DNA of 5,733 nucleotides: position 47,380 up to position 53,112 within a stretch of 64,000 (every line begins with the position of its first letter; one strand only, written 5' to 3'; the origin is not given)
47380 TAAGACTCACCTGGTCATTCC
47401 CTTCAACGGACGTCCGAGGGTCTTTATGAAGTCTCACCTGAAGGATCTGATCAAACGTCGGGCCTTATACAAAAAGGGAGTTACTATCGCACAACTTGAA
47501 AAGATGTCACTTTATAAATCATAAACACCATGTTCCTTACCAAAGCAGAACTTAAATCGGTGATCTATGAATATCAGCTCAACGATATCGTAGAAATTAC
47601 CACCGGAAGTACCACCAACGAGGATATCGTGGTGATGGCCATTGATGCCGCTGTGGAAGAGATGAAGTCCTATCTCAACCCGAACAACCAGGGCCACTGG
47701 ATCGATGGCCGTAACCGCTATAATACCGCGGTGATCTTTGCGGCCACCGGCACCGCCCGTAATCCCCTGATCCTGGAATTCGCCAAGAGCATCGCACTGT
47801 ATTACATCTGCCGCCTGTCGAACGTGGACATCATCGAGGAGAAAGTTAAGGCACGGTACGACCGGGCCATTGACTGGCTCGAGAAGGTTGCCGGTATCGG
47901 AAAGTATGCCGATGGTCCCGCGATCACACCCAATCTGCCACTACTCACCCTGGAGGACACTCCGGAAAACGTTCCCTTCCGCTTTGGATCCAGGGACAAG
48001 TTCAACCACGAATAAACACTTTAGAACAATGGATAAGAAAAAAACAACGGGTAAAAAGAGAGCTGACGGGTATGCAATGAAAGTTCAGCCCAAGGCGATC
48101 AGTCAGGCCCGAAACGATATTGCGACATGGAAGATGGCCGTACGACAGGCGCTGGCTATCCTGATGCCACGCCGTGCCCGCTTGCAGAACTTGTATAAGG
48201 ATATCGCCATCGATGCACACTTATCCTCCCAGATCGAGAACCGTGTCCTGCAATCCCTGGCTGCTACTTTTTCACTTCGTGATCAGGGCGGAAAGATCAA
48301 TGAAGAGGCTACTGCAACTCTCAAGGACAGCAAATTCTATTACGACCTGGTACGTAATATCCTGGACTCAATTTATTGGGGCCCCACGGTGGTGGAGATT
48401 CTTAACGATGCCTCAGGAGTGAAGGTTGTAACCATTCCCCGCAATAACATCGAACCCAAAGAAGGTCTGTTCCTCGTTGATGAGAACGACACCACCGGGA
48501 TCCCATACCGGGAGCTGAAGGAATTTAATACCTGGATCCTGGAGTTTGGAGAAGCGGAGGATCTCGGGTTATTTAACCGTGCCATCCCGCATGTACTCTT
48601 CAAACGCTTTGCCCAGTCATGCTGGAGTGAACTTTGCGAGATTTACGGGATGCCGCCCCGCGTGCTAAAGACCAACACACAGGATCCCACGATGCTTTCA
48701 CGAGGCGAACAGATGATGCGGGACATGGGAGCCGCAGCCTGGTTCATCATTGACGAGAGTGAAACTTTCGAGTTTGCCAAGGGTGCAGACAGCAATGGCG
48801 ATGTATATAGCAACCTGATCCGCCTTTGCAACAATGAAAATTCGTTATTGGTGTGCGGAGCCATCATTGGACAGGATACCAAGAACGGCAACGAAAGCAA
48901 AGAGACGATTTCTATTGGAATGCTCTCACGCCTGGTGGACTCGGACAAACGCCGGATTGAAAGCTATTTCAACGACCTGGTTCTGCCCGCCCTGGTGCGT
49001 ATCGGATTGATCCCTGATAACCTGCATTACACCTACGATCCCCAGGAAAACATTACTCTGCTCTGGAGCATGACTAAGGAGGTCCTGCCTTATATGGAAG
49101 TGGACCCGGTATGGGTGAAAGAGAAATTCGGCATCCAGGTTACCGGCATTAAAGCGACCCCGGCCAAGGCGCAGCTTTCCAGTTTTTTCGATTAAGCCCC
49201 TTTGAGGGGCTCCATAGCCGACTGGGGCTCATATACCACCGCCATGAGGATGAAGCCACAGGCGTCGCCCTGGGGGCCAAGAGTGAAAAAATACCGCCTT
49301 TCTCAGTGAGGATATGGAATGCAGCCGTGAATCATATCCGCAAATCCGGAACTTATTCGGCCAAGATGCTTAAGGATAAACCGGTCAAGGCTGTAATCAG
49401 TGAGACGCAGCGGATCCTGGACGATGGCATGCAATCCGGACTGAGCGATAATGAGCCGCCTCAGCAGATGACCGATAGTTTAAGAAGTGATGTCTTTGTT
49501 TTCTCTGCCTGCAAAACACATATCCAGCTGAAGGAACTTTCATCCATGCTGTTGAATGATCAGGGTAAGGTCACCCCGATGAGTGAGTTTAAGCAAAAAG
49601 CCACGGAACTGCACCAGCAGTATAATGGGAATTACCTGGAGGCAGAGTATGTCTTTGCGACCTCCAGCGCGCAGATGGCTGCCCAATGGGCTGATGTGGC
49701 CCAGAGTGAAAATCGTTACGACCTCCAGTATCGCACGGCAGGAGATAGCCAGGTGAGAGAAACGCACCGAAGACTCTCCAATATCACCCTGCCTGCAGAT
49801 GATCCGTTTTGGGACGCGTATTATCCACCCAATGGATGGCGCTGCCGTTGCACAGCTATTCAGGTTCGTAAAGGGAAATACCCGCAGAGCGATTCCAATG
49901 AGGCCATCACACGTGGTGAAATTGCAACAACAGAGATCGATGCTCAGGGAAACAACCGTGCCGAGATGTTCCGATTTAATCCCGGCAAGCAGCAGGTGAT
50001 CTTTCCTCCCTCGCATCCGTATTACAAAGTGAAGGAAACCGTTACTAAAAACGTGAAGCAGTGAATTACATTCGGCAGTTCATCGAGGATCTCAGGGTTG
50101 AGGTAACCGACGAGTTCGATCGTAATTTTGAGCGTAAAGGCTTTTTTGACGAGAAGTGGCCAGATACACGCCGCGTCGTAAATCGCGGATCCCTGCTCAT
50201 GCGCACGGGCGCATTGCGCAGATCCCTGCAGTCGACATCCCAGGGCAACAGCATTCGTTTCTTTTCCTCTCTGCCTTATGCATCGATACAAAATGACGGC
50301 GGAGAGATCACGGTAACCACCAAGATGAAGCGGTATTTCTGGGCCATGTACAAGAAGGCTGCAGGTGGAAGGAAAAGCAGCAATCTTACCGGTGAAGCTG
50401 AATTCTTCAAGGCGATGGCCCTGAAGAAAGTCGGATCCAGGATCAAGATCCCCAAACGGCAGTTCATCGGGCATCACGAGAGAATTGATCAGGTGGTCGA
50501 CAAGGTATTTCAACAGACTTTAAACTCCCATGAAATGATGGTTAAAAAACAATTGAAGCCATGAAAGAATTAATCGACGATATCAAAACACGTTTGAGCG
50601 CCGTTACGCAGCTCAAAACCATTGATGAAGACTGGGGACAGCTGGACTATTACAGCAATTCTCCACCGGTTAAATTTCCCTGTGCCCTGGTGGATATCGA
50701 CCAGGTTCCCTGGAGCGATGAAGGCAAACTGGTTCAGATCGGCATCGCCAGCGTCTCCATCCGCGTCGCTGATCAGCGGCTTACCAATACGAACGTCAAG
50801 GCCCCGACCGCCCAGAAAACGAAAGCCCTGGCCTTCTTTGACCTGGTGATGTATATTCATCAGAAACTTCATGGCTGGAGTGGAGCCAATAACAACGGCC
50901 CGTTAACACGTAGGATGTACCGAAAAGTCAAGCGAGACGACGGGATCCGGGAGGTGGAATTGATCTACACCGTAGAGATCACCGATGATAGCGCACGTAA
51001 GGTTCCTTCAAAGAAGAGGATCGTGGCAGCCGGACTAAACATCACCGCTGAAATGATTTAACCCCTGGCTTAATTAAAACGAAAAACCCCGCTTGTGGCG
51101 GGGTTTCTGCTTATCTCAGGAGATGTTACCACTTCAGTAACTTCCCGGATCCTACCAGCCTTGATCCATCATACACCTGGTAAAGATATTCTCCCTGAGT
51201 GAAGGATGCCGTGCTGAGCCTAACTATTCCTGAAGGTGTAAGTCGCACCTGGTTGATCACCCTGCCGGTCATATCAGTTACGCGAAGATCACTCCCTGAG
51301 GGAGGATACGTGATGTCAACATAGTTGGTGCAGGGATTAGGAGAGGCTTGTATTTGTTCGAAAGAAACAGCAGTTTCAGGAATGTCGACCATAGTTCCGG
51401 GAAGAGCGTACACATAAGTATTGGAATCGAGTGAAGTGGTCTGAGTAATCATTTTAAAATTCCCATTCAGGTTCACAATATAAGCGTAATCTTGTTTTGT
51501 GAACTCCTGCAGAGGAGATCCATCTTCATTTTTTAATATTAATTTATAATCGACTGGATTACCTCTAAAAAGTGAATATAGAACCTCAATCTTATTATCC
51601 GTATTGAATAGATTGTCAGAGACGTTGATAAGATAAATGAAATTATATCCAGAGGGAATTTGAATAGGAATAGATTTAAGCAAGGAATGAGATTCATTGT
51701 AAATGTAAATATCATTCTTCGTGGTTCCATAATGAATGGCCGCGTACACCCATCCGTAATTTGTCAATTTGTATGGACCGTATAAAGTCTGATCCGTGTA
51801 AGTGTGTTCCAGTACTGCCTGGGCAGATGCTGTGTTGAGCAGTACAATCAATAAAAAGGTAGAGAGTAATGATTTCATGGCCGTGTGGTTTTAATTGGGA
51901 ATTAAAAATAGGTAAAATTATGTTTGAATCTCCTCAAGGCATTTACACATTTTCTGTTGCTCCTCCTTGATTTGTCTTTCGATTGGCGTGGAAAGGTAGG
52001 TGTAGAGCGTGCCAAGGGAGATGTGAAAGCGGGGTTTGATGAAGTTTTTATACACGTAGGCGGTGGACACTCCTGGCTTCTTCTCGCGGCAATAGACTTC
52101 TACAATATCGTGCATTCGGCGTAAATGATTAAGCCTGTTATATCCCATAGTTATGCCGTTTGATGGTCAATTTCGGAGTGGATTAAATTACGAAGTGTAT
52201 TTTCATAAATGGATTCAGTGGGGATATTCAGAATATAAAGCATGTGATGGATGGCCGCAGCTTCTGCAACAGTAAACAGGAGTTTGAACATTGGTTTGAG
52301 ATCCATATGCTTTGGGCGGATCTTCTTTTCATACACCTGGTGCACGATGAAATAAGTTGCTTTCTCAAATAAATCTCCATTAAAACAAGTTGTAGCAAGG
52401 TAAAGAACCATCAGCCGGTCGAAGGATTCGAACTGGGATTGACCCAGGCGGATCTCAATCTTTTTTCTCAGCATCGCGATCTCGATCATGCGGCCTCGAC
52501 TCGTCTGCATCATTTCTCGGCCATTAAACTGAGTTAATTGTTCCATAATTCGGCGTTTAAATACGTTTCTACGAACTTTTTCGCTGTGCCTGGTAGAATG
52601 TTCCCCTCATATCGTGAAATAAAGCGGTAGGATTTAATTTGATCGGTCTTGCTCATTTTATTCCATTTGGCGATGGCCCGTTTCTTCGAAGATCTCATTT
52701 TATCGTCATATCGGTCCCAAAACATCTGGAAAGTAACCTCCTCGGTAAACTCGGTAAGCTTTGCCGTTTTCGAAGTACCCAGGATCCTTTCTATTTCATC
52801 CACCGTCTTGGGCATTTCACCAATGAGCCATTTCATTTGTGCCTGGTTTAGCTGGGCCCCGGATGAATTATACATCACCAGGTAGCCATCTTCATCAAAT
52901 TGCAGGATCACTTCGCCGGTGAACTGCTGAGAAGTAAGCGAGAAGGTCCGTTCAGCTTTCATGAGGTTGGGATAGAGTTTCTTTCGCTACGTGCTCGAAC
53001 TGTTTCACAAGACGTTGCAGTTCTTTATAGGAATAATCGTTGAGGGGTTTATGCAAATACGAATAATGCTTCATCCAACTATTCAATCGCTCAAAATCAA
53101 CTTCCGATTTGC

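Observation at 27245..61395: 34.1-kb Mu-like transposable prophage caught inside an AAA-ATPase gene with a 5-bp target duplication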

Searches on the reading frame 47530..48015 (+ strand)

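Call 17: search_protein_families(library=phrogs, proteins=[window:47530-48015:+], max_evalue=0.001)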
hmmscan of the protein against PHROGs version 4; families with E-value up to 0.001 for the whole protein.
window:47530-48015:+ (161 aa): 1 family
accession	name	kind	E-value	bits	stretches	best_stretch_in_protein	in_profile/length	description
phrog_195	-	connector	7e-14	52.8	1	1-121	164-265/386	head-tail adaptor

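Call 84: search_protein_families(library=pfam, proteins=[window:47530-48015:+], max_evalue=0.01)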
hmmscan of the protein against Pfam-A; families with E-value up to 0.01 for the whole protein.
window:47530-48015:+ (161 aa): 1 family
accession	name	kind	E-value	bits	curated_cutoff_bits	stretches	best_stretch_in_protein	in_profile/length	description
PF07030.17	Phage_Mu_Gp36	-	2.3e-10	41.2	24.7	1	3-121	2-99/124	Bacteriophage Mu, Gp36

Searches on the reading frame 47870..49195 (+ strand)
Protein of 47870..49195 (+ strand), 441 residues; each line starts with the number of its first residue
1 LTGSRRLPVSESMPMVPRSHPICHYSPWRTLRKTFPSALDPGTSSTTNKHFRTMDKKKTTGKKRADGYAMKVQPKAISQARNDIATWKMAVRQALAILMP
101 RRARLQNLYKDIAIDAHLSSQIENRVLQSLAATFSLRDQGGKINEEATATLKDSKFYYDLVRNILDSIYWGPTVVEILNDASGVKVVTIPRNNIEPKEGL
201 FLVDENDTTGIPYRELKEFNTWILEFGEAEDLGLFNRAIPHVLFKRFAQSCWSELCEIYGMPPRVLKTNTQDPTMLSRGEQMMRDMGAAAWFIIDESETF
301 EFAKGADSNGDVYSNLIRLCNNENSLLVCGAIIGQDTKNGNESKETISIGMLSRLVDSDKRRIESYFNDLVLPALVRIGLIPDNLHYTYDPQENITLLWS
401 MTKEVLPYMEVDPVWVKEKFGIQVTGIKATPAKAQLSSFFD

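Call 5: search_protein_families(library=pfam, proteins=[window:47870-49195:+], max_evalue=0.01)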
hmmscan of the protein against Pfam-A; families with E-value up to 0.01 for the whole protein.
window:47870-49195:+ (441 aa): 1 family
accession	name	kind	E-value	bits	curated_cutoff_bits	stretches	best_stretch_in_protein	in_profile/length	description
PF06074.18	Portal_Mu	-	2.4e-66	224.8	23.9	1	107-422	2-336/336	Portal protein of Mu bacteriophage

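Call 17: search_protein_families(library=phrogs, proteins=[window:47870-49195:+], max_evalue=0.001)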
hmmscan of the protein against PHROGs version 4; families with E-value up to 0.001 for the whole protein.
window:47870-49195:+ (441 aa): 2 families
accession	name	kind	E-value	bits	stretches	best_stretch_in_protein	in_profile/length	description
phrog_113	-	head and packaging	1.5e-43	150.2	1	64-433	27-422/1272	portal protein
phrog_35074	-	unknown function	7.7e-35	121.1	1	71-431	14-368/890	-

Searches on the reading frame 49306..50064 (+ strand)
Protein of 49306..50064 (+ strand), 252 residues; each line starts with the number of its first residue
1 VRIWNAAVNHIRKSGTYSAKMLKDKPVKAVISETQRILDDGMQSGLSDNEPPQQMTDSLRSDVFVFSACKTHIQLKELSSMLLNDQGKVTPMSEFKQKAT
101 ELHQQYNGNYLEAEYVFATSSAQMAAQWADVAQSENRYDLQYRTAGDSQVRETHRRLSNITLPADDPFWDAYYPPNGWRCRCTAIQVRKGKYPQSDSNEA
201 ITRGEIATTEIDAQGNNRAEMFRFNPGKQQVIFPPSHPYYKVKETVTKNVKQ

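Call 5: search_protein_families(library=pfam, proteins=[window:49306-50064:+], max_evalue=0.01)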
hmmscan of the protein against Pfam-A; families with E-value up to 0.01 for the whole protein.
window:49306-50064:+ (252 aa): 1 family
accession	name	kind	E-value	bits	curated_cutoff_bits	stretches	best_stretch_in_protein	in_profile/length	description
PF04233.19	Phage_Mu_F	-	5.9e-15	56.4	29.6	1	94-185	19-112/112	Phage Mu protein F like protein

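Call 17: search_protein_families(library=phrogs, proteins=[window:49306-50064:+], max_evalue=0.001)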
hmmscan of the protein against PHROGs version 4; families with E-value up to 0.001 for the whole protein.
window:49306-50064:+ (252 aa): 10 families
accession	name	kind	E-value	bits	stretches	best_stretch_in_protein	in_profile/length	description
phrog_19194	-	unknown function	9.4e-53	180.5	1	14-241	24-241/438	-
phrog_23416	-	unknown function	3.2e-52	178.9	1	16-240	9-220/459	-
phrog_220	-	head and packaging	4e-28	99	1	54-230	922-1114/1338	minor head protein and DNA pilot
phrog_35074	-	unknown function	3.9e-23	82.3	1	36-199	480-640/890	-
phrog_28631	-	unknown function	9.5e-15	55.2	1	78-187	80-194/550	-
phrog_324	-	head and packaging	5.1e-10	40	1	141-246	267-370/624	head morphogenesis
phrog_3517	-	head and packaging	2e-06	28.3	1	128-213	255-354/371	head morphogenesis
phrog_595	-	head and packaging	7.4e-06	26.6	1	119-203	230-314/513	head maturation protease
phrog_6577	-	unknown function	1.1e-05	24.9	1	31-196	116-238/1066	-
phrog_2468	-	head and packaging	0.00011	22.8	1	26-168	140-242/303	head morphogenesis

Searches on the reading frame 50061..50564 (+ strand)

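Call 17: search_protein_families(library=phrogs, proteins=[window:50061-50564:+], max_evalue=0.001)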
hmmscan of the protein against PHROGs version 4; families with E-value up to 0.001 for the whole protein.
window:50061-50564:+ (167 aa): 1 family
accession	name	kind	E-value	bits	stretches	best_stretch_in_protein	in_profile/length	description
phrog_26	-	connector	3.9e-12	47.2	1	13-141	115-213/321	tail completion or Neck1 protein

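Call 84: search_protein_families(library=pfam, proteins=[window:50061-50564:+], max_evalue=0.01)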
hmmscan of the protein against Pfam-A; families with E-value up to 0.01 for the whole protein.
window:50061-50564:+ (167 aa): 1 family
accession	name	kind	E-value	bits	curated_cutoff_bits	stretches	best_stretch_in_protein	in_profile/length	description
PF05069.18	Phage_tail_S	-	0.00014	22.2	24.3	1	35-154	61-147/148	Phage virion morphogenesis family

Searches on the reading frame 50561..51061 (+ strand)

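Call 17: search_protein_families(library=phrogs, proteins=[window:50561-51061:+], max_evalue=0.001)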
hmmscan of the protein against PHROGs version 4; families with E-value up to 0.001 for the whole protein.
window:50561-51061:+ (166 aa): 1 family
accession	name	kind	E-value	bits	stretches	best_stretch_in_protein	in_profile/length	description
phrog_6911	-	unknown function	6.9e-36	124.3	1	1-145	1-146/148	-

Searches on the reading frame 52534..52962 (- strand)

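Call 18: search_protein_families(library=phrogs, proteins=[window:52534-52962:-], max_evalue=0.001)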
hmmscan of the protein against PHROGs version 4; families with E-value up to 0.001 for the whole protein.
window:52534-52962:- (142 aa): 1 family
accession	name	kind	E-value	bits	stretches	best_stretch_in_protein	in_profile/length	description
phrog_35156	-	unknown function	1.6e-09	38.9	1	6-141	4-150/154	-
